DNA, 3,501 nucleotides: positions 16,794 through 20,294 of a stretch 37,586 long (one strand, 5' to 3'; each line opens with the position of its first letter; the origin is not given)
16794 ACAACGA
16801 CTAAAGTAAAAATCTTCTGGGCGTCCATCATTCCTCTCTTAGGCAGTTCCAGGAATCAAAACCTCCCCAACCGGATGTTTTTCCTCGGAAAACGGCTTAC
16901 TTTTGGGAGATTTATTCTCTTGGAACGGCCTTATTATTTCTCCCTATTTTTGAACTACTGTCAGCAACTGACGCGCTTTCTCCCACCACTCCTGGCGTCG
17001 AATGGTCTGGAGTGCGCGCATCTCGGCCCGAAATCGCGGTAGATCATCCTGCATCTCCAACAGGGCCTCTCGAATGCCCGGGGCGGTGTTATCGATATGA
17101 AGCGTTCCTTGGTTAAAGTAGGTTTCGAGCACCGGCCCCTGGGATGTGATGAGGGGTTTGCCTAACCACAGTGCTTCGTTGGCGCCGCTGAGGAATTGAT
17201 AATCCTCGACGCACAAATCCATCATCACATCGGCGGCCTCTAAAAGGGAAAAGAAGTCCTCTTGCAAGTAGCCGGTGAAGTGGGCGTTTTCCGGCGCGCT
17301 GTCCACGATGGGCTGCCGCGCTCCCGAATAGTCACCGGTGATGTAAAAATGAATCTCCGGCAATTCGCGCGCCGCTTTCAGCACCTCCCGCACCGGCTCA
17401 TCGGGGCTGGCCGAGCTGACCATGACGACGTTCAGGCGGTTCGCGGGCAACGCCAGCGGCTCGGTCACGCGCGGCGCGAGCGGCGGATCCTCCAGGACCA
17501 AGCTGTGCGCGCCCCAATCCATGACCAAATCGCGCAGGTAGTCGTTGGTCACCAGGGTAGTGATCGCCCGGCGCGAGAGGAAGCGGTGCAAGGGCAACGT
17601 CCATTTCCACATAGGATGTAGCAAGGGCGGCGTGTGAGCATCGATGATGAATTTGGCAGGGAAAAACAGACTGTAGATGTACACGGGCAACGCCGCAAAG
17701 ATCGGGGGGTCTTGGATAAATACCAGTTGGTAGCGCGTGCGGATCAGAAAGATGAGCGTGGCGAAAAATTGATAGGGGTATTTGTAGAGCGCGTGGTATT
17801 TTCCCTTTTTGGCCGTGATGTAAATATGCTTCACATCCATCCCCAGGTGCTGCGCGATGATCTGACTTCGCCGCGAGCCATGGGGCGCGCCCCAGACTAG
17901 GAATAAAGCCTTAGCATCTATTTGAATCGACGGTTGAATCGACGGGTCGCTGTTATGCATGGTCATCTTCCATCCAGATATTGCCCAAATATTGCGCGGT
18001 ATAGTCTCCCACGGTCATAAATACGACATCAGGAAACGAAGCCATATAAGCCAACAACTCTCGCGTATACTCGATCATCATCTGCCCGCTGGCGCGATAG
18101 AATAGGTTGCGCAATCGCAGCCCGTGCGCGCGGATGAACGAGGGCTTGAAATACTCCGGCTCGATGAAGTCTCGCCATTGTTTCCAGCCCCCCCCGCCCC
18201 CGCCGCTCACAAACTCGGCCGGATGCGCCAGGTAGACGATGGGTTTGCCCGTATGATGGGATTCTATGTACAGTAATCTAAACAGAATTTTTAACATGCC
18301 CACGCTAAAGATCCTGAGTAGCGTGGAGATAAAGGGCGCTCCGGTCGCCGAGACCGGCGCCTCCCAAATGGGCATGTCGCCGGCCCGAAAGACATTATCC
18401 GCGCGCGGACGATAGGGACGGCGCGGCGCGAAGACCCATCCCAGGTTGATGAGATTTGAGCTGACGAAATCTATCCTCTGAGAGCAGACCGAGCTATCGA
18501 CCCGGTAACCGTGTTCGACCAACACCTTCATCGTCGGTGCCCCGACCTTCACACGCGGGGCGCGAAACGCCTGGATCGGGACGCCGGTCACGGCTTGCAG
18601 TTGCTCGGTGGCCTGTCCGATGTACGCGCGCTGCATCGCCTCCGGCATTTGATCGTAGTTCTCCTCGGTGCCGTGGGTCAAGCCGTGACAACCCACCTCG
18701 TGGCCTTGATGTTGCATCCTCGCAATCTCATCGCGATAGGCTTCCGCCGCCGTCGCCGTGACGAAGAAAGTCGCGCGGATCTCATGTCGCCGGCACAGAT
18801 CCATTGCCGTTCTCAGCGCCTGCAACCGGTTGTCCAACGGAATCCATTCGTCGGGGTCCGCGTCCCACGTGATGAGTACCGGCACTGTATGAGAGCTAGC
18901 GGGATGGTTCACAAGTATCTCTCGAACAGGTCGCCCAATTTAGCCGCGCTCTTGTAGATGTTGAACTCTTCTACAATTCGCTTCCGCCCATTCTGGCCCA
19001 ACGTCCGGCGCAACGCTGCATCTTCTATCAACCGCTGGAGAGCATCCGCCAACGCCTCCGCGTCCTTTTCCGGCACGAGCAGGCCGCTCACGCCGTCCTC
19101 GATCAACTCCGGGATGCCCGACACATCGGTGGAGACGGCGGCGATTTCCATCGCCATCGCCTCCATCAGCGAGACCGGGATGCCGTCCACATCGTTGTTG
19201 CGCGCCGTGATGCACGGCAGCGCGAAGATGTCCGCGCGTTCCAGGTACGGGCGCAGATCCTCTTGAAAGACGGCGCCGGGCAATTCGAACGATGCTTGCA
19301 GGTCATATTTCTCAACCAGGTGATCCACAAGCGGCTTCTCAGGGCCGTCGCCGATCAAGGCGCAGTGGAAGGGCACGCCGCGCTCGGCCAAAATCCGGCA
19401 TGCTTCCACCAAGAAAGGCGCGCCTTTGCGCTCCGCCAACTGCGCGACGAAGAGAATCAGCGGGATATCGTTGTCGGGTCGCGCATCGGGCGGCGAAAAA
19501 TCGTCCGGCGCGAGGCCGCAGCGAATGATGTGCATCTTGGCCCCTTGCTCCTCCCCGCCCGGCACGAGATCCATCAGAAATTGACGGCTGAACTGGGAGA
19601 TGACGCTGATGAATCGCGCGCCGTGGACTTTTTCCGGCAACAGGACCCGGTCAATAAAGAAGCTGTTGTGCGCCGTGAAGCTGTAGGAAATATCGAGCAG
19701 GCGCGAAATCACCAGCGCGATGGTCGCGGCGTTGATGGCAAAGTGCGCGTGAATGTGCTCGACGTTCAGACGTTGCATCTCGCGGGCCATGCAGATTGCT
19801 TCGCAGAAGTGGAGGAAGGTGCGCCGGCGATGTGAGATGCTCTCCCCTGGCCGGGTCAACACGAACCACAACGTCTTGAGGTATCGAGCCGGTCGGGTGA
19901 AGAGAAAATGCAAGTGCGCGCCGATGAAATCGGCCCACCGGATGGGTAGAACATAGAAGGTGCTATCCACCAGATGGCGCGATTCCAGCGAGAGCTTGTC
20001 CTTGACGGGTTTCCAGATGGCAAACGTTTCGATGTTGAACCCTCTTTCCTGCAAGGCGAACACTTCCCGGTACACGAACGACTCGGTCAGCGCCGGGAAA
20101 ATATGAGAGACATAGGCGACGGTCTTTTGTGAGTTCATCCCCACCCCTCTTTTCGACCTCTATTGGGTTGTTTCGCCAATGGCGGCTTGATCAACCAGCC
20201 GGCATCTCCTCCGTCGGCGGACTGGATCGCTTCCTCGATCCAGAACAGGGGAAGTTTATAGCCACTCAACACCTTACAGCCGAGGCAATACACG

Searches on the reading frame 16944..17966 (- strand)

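Call 4: search_protein_families(library=pfam, proteins=[window:16944-17966:-], max_evalue=0.01)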
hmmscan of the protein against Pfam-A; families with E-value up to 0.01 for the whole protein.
window:16944-17966:- (340 aa): 0 families

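Call 72: search_protein_families(library=pfam, proteins=[window:16944-17966:-], max_evalue=1)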
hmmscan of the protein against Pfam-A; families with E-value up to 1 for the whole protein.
window:16944-17966:- (340 aa): 4 families
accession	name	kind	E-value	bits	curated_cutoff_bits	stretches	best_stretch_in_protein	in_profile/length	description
PF00534.26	Glycos_transf_1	-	0.019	14.9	26.4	1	172-294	10-143/172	Glycosyl transferases group 1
PF13524.12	Glyco_trans_1_2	-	0.037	14.4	25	1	193-302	3-108/144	Glycosyl transferase-like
PF13579.12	Glyco_trans_4_4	-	0.054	14.3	29.7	1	61-153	57-147/158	Glycosyl transferase 4-like domain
PF13439.12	Glyco_transf_4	-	0.064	13.7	28.5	1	58-153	51-154/170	Glycosyltransferase Family 4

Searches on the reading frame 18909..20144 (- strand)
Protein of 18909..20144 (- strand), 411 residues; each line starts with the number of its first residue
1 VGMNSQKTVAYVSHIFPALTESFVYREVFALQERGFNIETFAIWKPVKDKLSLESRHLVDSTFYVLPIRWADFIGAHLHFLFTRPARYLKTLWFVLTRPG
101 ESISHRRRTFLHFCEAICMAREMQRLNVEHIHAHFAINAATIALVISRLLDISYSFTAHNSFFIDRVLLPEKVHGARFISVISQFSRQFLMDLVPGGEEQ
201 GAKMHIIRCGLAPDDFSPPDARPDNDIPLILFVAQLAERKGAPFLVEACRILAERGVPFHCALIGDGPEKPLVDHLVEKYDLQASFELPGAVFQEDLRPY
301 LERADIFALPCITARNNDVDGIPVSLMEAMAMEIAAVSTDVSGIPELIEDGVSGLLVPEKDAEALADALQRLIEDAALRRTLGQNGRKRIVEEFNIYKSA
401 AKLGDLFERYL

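Call 4: search_protein_families(library=pfam, proteins=[window:18909-20144:-], max_evalue=0.01)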
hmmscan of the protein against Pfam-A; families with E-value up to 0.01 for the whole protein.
window:18909-20144:- (411 aa): 4 families
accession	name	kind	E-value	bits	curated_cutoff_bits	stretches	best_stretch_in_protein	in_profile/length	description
PF00534.26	Glycos_transf_1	-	1.8e-36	125.7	26.4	1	222-389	10-172/172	Glycosyl transferases group 1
PF13692.12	Glyco_trans_1_4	-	2.7e-34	118.9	27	1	228-375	2-142/142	Glycosyl transferases group 1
PF13524.12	Glyco_trans_1_2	-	4.3e-09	36.9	25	1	283-401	27-140/144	Glycosyl transferase-like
PF13439.12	Glyco_transf_4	-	0.0071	16.8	28.5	0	104-194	49-152/170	Glycosyltransferase Family 4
